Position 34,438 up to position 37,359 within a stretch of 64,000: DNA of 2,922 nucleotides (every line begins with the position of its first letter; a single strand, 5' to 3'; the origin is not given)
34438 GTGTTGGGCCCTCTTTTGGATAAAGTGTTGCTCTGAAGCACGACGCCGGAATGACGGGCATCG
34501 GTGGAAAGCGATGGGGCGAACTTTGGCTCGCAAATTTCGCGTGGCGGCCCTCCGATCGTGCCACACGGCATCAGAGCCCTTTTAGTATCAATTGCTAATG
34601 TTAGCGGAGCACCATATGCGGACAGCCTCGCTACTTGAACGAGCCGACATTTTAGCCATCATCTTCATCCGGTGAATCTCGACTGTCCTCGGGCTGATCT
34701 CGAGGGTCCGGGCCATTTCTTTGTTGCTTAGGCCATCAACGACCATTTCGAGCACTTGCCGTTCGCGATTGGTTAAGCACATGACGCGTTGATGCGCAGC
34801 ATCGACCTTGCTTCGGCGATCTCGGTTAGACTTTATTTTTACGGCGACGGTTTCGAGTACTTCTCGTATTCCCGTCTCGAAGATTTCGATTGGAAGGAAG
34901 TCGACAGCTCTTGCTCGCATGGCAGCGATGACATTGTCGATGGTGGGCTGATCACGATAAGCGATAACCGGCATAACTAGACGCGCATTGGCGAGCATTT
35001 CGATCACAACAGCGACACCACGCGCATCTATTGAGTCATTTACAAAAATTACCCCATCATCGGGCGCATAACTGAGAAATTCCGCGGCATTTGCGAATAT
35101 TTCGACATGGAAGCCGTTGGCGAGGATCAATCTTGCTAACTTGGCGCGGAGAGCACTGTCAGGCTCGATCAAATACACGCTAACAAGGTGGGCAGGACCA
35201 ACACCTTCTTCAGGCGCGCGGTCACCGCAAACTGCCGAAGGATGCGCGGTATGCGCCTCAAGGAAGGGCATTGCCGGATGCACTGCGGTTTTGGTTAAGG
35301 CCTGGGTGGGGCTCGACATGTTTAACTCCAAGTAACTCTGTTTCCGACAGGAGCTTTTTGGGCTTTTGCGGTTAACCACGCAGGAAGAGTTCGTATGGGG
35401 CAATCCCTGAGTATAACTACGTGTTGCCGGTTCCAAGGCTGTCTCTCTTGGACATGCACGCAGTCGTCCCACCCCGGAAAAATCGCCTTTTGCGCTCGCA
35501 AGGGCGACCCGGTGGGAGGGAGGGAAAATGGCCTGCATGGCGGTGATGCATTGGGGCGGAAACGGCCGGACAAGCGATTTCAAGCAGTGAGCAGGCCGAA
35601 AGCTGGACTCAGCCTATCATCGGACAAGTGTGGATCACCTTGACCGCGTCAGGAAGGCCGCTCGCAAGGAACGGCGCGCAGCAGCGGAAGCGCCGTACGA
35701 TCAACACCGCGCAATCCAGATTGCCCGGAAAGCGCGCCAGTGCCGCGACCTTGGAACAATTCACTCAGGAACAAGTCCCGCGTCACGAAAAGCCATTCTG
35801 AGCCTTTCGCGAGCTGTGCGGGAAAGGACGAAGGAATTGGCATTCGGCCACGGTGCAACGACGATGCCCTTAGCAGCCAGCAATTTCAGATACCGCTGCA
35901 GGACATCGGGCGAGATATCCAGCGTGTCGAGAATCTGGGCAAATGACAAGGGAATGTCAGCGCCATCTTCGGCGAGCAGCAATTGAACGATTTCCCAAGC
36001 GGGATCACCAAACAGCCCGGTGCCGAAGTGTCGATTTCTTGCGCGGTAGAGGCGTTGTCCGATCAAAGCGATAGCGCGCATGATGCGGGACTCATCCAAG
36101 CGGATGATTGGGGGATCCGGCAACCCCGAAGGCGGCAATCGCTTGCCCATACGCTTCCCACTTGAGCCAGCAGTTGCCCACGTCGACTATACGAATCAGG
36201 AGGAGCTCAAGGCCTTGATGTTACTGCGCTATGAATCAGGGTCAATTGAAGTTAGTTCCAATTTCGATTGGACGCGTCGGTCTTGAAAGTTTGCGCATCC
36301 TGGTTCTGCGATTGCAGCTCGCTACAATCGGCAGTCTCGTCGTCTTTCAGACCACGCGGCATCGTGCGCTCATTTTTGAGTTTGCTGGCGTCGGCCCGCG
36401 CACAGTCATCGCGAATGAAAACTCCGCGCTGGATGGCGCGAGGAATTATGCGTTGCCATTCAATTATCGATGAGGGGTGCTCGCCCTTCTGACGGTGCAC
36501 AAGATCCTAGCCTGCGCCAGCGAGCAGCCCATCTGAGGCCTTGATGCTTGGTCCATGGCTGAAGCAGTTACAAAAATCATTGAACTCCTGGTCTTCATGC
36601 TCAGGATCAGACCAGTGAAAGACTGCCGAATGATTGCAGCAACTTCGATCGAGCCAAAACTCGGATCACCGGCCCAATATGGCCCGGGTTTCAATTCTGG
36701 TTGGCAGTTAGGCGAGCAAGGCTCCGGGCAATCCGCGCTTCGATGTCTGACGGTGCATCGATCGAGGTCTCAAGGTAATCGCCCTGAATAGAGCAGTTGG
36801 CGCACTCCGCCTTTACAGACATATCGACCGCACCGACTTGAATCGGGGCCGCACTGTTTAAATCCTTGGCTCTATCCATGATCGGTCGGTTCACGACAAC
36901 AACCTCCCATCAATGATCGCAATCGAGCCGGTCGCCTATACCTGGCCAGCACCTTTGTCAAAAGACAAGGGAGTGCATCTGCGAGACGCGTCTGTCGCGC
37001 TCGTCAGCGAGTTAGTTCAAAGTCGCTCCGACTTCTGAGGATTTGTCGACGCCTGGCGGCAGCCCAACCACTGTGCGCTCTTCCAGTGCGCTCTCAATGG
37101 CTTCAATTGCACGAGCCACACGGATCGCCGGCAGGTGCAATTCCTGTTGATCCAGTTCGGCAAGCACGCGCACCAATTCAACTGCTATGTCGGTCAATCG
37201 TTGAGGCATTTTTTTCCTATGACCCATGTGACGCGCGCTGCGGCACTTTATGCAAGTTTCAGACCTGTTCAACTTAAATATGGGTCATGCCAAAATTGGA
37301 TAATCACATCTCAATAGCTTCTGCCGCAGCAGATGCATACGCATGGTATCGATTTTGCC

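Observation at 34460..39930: Low-G+C 5.5 kb island built only from paired regulators: two pseudo-receiver FixJ/LuxR proteins, two small winged-helix proteins, two ~64-aa helical proteins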

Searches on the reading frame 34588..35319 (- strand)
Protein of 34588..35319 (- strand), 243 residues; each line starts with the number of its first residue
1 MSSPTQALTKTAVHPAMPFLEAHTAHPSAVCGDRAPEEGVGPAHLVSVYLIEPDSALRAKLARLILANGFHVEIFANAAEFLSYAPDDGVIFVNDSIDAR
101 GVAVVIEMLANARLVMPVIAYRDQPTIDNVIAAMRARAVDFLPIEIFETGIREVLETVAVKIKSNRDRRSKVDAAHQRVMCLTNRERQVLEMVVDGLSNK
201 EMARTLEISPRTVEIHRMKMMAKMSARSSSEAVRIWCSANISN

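Call 3: search_protein_families(library=pfam, proteins=[window:34588-35319:-], max_evalue=0.1)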
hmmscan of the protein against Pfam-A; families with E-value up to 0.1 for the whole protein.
window:34588-35319:- (243 aa): 8 families
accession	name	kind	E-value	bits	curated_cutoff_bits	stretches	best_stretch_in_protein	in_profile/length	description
PF00196.25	GerE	-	1.9e-20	72.6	23.5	1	181-235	2-56/57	Bacterial regulatory proteins, luxR family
PF08281.18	Sigma70_r4_2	-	8.7e-09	35.3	25.7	1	176-223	5-53/54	Sigma-70, region 4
PF07638.17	Sigma70_ECF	-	2.5e-05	24.7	21.1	1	163-215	117-170/185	ECF sigma factor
PF00072.30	Response_reg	-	0.0027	18.3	30.2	1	48-143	1-98/111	Response regulator receiver domain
PF19610.4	DUF6115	-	0.0032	18.3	27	1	163-208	81-122/134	Family of unknown function (DUF6115)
PF16968.11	TadZ_N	-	0.019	15.1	26.4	1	103-143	64-104/133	Pilus assembly protein TadZ N-terminal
PF13936.12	HTH_38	-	0.027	14.6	27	1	182-213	5-37/44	Helix-turn-helix domain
PF13384.12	HTH_23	-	0.072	13.4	24.6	0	188-214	9-35/50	Homeodomain-like domain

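Call 4: search_protein_families(library=ncbifam, proteins=[window:34588-35319:-], max_evalue=0.1)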
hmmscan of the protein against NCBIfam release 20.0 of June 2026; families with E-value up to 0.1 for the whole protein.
window:34588-35319:- (243 aa): 44 families (the best 25 are shown)
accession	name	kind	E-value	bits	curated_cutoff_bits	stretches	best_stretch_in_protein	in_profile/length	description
NF006900.1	PRK09390.1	equivalog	8.8e-36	123.3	255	1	46-239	5-200/203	response regulator FixJ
NF040749.1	tetrathio_RR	equivalog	7.1e-22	78.1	290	1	48-234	2-186/191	tetrathionate respiration response regulator TtrR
NF011896.0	PRK15369.1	equivalog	4.3e-14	52.6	242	1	172-233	140-201/211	two component system response regulator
NF007935.0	PRK10651.1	equivalog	1.4e-12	47.3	250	1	169-237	143-210/216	two-component system response regulator NarL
NF052445.1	RespRegMctR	equivalog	2e-11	43.7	300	1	176-235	139-198/205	two-component system response regulator MctR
NF007685.0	PRK10360.1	equivalog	6.5e-11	42.4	258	1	47-231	3-187/196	response regulator transcription factor UhpA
NF007708.0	PRK10403.1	equivalog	5.8e-10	39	343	1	161-232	133-204/215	nitrate/nitrite response regulator protein NarP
NF052366.1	photon_PedR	equivalog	7.9e-10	38.8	120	1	182-234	3-55/74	photosynthetic electron transport-dependent transcriptional regulator PedR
TIGR03541.1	reg_near_HchA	equivalog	1.2e-09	38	215.6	1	155-235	146-225/232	PA1136 family autoinducer-binding transcriptional regulator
NF047785.1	respo_reg_MadR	equivalog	1.9e-09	37.2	300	1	171-234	138-201/209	MadR family response regulator transcription factor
NF007403.0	PRK09935.1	equivalog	2.5e-09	37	271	1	170-232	138-200/210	fimbria biosynthesis transcriptional regulator FimZ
TIGR03020.2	EpsA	equivalog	4.6e-09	36.3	170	1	158-233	170-242/247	XrtB/PEP-CTERM-associated transcriptional regulator EpsA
NF007505.1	PRK10100.1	equivalog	2.3e-08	34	250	1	174-240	137-202/204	biofilm master transcriptional regulator CsgD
NF041830.1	RR_TF_ErdR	exception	4.4e-07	29.8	390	1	144-232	110-201/213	response regulator transcription factor ErdR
NF003420.0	PRK04841.1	equivalog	9e-07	27.3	537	1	178-234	835-891/903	HTH-type transcriptional regulator MalT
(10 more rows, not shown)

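Call 42: search_protein_families(library=padloc, proteins=[window:34588-35319:-], max_evalue=0.01)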
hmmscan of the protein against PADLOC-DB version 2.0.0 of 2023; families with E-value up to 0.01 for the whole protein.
window:34588-35319:- (243 aa): 3 families
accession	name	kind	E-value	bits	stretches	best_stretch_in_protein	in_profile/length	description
PDLC01851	CARF3--CARF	-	1.8e-08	32.1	1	171-225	198-253/279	-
PDLC01855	CARF3--CARF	-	1.4e-06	26.2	1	160-224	194-260/288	-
PDLC01848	CARF3--CARF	-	0.0093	13.6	0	157-224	108-176/197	-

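Call 103: search_dna_similar(query=window:34588-35190:-, collection=plasmids, mode=protein, max_evalue=1e-20, max_rows=20)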
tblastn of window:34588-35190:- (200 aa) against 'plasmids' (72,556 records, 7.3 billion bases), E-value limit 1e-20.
Records with a match: 1; places in all: 1; records where one place covers at least 80% of the query: 1.
Best place of each record, by identity: <60% 1.
By first word of the organism name: Novosphingobium 1.
By predicted mobility (MOB-suite, as given by PLSDB): conjugative 1.
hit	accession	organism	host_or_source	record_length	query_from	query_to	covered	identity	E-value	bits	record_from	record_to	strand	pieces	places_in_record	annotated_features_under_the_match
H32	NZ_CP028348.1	Novosphingobium sp. THN1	cell culture,surface water of Lake Taihu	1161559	3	192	95%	35.8%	3e-21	98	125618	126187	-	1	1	record has no annotation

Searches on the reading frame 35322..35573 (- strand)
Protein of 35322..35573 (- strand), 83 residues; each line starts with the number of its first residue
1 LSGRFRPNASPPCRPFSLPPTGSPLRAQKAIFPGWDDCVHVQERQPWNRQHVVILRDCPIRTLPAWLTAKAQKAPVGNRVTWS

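Call 107: search_protein_families(library=pfam, proteins=[window:35322-35573:-], max_evalue=0.01)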
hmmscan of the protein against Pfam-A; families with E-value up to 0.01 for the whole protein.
window:35322-35573:- (83 aa): 0 families

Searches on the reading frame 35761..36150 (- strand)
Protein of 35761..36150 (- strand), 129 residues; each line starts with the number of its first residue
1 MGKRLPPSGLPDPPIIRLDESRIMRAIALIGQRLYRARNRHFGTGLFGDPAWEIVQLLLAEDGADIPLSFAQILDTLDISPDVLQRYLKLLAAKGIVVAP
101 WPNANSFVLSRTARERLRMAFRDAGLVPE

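Call 3: search_protein_families(library=pfam, proteins=[window:35761-36150:-], max_evalue=0.1)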
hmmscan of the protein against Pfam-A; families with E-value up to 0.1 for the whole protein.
window:35761-36150:- (129 aa): 7 families
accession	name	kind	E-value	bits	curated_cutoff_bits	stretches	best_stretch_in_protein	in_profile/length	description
PF12802.13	MarR_2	-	0.0011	19.5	27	1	58-98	14-51/61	MarR family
PF08100.18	Dimerisation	-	0.0024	18.1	25.6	1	61-114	36-88/93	O-methyltransferase dimerisation domain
PF13551.12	HTH_29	-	0.014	15.9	28.1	1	57-96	5-41/64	Winged helix-turn helix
PF02082.26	Rrf2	-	0.037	14.6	30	1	57-98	13-54/132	Iron-dependent Transcriptional regulator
PF08279.18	HTH_11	-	0.048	14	25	1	54-97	5-45/55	HTH domain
PF13412.12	HTH_24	-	0.08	13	21.9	0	68-97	18-47/48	Winged helix-turn-helix DNA-binding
PF13934.12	ELYS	-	0.096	13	28.8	1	51-99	117-165/220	Nuclear pore complex assembly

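Call 4: search_protein_families(library=ncbifam, proteins=[window:35761-36150:-], max_evalue=0.1)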
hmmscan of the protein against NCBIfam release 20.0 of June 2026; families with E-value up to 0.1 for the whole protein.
window:35761-36150:- (129 aa): 1 family
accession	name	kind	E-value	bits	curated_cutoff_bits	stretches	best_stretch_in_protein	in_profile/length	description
TIGR02702.1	SufR_cyano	equivalog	0.047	13.4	178.8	1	54-119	6-74/208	iron-sulfur cluster biosynthesis transcriptional regulator SufR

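Call 42: search_protein_families(library=padloc, proteins=[window:35761-36150:-], max_evalue=0.01)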
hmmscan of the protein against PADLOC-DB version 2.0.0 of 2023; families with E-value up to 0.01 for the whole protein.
window:35761-36150:- (129 aa): 0 families

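Call 78: search_protein_representatives(protein=window:35761-36150:-)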
Query: 129 residues. Proteins with E-value up to 0.001 (for the whole library): 38; up to 1e-10: 1; up to 1e-30: 1. The best 38 are listed.
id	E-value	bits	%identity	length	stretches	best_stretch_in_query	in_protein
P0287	2.4e-62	224.9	100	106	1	24-129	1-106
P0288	3.2e-09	53.2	30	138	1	20-123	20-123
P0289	2.7e-07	47.0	38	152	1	32-118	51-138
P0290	4.4e-07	46.2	40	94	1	37-124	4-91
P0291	8.3e-07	45.4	39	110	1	35-117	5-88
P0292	1.0e-06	45.1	33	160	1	18-119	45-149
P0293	3.7e-06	43.3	26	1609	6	37-95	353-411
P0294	5.0e-06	42.9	38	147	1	34-115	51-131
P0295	8.8e-06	42.1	34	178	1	21-118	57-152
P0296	3.2e-05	40.2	38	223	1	35-114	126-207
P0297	4.7e-05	39.7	39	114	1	35-119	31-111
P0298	5.4e-05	39.5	42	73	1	58-129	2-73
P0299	5.5e-05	39.5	31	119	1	19-119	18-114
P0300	6.0e-05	39.4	30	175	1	23-109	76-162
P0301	7.7e-05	39.0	33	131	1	13-119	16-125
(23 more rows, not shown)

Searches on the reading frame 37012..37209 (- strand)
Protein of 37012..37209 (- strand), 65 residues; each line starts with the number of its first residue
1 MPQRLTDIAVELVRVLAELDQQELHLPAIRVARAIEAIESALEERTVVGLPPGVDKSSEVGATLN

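Call 42: search_protein_families(library=padloc, proteins=[window:37012-37209:-], max_evalue=0.01)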
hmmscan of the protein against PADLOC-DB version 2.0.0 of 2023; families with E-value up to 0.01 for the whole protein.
window:37012-37209:- (65 aa): 0 families

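Call 57: predict_structure(alignment_id=A3)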
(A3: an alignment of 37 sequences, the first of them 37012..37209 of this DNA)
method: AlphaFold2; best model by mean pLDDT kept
length: 65 residues; sequences in the alignment: 37
mean_pLDDT: 81.9   pTM: 0.60
mean pLDDT of the five models: 81.9, 77.9, 72.9, 70.4, 69.1
residues with pLDDT >= 90: 41; 70-90: 5; 50-70: 9; < 50: 10
segments of 3 or more residues with pLDDT < 50: 50-53
pLDDT, mean of each block of 10 residues (from residue 1): 93 98 96 97 73 50 51
secondary structure, 60 per line:
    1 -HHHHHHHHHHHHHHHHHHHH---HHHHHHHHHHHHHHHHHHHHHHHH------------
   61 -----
elements in order: H2-21 H25-48

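Call 64: fold_search(model_id=the predicted structure, library=pdb)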
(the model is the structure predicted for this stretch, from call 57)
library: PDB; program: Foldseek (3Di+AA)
matches with E <= 10: 67; with E <= 0.001: 0
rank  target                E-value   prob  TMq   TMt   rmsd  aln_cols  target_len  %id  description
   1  8oi5_AI               8.5e-01  0.54  0.56  0.34   6.2        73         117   19  Crystal structure of the Candida albicans 80S ribosome in complex with Paromomycin (2mM) (released 2024-10-09)
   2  8c3a_CC               1.7e+00  0.30  0.52  0.32   6.1        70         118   20  Crystal structure of ailanthone bound to the Candida albicans 80S ribosome (released 2024-01-10)
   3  8oeq_CC               1.8e+00  0.28  0.52  0.32   6.1        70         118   20  Crystal structure of the Candida albicans 80S ribosome in complex with Paromomycin (250uM) (released 2024-09-25)
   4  8c3a_AI               2.0e+00  0.23  0.49  0.31   5.9        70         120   23  Crystal structure of ailanthone bound to the Candida albicans 80S ribosome (released 2024-01-10)
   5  8oh6_CC               2.0e+00  0.21  0.48  0.31   6.0        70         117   23  Crystal structure of the Candida albicans 80S ribosome in complex with Paromomycin (500umol) (released 2024-10-02)
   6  7pzy_AI               2.2e+00  0.35  0.59  0.35   5.5        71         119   21  Structure of the vacant Candida albicans 80S ribosome (released 2022-05-18)
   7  6woo_h                2.4e+00  0.66  0.74  0.42   3.6        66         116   21  CryoEM structure of yeast 80S ribosome with Met-tRNAiMet, eIF5B, and GDP (released 2020-09-23)
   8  7ohr_h                2.4e+00  0.63  0.72  0.41   3.6        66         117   24  Nog1-TAP associated immature ribosomal particle population E from S. cerevisiae (released 2021-11-10)
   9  8oj3_AI               2.4e+00  0.28  0.53  0.33   4.8        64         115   20  Crystal structure of the Candida albicans 80S ribosome in complex with geneticin G418 (rotated state) (released 2024-10-09)
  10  8bn3_O5               2.8e+00  0.72  0.69  0.39   3.0        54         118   24  Yeast 80S, ES7s delta, eIF5A, Stm1 containing (released 2024-01-10)
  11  8oj3_CC               2.8e+00  0.33  0.61  0.37   5.0        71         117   22  Crystal structure of the Candida albicans 80S ribosome in complex with geneticin G418 (rotated state) (released 2024-10-09)
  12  1qoj_A                3.2e+00  0.77  0.66  0.92   0.8        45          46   13  Crystal Structure of E.coli UvrB C-terminal domain, and a model for UvrB-UvrC interaction. (released 2000-11-10)
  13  5vny                  3.4e+00  0.60  0.70  0.70   9.6        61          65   20  Crystal structure of DM14-3 domain of Lgd (released 2017-06-14)
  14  7r81_j1               3.7e+00  0.44  0.73  0.41   4.3        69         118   14  Structure of the translating Neurospora crassa ribosome arrested by cycloheximide (released 2021-12-01)
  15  3k79                  3.9e+00  0.47  0.60  0.68   2.3        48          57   12  C38A, C52V Cysteine-Free Variant of Rop (Rom) (released 2010-02-02)
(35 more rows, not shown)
